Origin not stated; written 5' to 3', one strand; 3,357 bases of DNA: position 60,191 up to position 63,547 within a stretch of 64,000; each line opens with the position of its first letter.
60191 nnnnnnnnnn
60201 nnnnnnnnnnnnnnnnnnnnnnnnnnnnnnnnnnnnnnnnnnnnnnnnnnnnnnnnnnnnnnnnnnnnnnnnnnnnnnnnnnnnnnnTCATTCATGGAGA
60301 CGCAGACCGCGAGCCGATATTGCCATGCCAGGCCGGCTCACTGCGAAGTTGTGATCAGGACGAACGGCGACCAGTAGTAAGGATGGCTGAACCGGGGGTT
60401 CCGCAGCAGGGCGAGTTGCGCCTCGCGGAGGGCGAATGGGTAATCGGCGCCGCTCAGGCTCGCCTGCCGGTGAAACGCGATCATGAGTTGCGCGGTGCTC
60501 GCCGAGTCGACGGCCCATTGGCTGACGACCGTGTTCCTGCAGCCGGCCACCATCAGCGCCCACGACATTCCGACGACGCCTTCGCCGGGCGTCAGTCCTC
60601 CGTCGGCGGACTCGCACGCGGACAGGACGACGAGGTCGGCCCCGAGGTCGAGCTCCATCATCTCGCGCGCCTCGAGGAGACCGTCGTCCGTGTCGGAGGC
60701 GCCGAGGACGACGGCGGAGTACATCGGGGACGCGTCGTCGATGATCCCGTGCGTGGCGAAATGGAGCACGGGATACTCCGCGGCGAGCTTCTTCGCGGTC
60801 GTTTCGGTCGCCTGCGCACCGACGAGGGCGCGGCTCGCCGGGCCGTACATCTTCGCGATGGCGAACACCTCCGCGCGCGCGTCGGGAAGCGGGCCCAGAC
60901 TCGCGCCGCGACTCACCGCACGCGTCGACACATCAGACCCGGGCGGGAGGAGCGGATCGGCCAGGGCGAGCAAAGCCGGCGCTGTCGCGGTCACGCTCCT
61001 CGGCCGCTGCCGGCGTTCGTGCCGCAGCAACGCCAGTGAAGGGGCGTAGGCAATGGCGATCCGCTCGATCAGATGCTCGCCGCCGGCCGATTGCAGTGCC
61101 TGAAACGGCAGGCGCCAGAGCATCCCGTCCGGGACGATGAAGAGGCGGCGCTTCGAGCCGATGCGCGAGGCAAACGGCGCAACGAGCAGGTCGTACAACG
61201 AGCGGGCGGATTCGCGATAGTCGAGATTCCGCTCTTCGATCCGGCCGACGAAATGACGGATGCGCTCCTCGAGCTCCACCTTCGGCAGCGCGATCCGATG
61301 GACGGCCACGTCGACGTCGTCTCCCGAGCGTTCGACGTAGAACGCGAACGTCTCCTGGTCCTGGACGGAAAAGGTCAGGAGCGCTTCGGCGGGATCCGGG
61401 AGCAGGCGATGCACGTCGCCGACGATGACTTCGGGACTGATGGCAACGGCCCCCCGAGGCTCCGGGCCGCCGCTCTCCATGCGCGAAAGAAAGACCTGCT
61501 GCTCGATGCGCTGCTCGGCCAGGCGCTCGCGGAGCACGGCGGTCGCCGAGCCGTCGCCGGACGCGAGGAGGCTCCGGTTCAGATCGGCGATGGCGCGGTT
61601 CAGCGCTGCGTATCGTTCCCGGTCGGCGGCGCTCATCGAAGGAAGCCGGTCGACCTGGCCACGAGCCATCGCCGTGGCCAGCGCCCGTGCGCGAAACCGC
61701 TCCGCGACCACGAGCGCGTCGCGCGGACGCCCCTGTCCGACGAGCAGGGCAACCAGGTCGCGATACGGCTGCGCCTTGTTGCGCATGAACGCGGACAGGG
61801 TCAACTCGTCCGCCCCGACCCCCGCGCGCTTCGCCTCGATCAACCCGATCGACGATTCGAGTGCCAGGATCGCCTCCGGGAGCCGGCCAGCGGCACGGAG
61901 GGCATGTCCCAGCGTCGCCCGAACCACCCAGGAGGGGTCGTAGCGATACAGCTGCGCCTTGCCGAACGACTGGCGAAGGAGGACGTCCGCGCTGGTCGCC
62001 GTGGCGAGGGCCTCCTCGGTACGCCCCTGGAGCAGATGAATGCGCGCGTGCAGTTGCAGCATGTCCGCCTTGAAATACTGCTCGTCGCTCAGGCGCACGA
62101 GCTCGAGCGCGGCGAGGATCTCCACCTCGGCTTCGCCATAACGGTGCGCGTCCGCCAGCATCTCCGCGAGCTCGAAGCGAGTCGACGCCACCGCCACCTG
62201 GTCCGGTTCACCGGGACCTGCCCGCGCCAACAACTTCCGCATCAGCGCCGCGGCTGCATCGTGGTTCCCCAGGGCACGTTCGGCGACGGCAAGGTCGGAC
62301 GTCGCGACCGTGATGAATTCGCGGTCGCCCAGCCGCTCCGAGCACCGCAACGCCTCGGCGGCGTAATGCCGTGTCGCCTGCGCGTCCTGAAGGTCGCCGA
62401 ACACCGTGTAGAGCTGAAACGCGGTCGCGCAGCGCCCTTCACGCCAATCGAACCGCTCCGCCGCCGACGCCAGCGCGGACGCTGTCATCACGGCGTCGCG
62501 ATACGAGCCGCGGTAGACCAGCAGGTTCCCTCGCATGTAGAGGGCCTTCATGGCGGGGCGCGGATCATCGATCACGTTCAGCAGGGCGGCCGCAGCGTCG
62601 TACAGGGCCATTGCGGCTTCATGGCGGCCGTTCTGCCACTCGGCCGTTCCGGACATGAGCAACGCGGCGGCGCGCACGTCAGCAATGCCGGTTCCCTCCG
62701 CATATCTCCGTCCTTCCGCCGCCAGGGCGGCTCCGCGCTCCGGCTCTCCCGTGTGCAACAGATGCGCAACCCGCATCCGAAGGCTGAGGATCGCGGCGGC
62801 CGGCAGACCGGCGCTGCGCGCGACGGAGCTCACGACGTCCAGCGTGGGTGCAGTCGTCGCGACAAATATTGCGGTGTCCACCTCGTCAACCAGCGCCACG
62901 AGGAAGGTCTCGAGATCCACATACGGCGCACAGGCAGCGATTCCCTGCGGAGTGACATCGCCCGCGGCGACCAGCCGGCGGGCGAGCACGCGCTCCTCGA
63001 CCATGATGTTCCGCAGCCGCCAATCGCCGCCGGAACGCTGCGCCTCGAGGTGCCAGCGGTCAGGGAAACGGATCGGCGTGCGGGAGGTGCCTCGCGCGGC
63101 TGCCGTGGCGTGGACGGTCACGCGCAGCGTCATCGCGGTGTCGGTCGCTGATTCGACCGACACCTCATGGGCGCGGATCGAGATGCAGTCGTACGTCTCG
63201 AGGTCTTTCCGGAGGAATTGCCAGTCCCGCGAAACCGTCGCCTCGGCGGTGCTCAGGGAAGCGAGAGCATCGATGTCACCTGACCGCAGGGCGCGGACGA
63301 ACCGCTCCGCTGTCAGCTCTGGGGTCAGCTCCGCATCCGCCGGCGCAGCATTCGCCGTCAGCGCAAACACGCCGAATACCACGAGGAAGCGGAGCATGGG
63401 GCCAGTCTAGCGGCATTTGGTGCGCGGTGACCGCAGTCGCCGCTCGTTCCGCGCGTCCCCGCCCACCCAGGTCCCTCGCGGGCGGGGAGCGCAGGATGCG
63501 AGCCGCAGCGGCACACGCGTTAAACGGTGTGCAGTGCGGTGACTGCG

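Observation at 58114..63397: Periplasmic CHAT/TPR protease encoded immediately upstream of a sigma/anti-sigma pair: candidate alternative site-1 protease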

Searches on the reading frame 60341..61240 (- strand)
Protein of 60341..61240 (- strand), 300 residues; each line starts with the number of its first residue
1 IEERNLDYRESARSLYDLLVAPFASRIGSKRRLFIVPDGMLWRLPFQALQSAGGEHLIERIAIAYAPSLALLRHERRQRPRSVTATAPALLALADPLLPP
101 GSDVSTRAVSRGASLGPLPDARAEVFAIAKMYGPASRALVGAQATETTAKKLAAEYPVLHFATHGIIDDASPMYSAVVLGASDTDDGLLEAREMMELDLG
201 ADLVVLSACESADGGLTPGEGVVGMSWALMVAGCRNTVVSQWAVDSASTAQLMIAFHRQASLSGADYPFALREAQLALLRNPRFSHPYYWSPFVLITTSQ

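Call 37: search_solved_structures(query=A5, max_evalue=0.01, show_alignments=2)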
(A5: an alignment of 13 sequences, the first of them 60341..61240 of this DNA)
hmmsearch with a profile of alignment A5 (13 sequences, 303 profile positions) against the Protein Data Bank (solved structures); distinct sequences matched with E-value up to 0.01: 6.
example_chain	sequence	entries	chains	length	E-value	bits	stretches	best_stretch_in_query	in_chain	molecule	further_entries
8rot_B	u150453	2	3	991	1e-07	34.7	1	136-281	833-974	CHAT domain-containing protein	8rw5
8d9h_E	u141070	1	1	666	5.5e-05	25.7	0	144-257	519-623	CHAT domain protein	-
8d9f_A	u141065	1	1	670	0.0001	24.8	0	144-257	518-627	CHAT domain protein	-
8d9g_A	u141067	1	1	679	0.0001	24.8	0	144-257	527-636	CHAT domain protein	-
7x8a_D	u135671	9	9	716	0.00012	24.6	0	144-257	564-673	CHAT domain protein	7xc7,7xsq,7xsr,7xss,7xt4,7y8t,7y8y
7y83_D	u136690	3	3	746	0.00014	24.4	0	144-257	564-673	CHAT domain protein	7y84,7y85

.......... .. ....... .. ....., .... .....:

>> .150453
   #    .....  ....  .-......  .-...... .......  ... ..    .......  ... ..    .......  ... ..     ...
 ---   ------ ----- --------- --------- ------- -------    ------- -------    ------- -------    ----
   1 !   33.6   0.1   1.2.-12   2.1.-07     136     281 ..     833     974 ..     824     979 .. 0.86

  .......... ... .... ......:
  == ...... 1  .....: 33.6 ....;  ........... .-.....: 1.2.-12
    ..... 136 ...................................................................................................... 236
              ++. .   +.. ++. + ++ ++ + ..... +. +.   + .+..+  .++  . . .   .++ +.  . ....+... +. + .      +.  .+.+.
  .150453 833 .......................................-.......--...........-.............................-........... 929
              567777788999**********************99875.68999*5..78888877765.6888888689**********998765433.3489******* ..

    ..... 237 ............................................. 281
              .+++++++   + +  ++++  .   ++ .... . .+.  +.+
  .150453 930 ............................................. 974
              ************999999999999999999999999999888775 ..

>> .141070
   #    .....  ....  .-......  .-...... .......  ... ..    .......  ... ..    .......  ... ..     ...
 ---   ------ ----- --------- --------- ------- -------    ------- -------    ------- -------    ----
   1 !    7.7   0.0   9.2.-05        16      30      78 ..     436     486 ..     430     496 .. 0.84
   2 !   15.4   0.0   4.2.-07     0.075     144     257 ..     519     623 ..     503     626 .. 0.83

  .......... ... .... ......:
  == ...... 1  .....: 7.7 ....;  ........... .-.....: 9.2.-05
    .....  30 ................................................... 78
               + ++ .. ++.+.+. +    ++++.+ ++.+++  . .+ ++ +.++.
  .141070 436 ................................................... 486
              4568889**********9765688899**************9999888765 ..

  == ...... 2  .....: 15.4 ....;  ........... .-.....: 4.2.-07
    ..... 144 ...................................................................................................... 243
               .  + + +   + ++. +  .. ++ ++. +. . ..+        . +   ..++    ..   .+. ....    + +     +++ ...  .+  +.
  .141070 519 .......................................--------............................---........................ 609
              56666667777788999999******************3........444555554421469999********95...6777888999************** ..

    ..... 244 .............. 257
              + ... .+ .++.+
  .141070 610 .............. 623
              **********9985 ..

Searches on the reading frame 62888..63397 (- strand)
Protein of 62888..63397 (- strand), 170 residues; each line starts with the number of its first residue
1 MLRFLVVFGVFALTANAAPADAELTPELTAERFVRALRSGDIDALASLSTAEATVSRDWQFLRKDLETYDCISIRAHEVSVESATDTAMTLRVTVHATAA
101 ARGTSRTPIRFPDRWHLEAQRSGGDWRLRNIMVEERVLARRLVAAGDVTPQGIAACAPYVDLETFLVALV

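Call 80: search_protein_families(library=pfam, proteins=[window:62888-63397:-], max_evalue=1)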
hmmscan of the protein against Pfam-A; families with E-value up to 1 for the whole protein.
window:62888-63397:- (170 aa): 3 families
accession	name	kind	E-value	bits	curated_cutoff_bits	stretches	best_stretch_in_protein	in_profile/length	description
PF14534.12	DUF4440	-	0.0016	19.3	25.2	1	31-128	6-107/107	Domain of unknown function (DUF4440)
PF12680.13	SnoaL_2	-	0.0059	17.6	27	1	30-118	1-95/102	SnoaL-like domain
PF05223.17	MecA_N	-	0.21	12.3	22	1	25-96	1-76/117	NTF2-like N-terminal transpeptidase domain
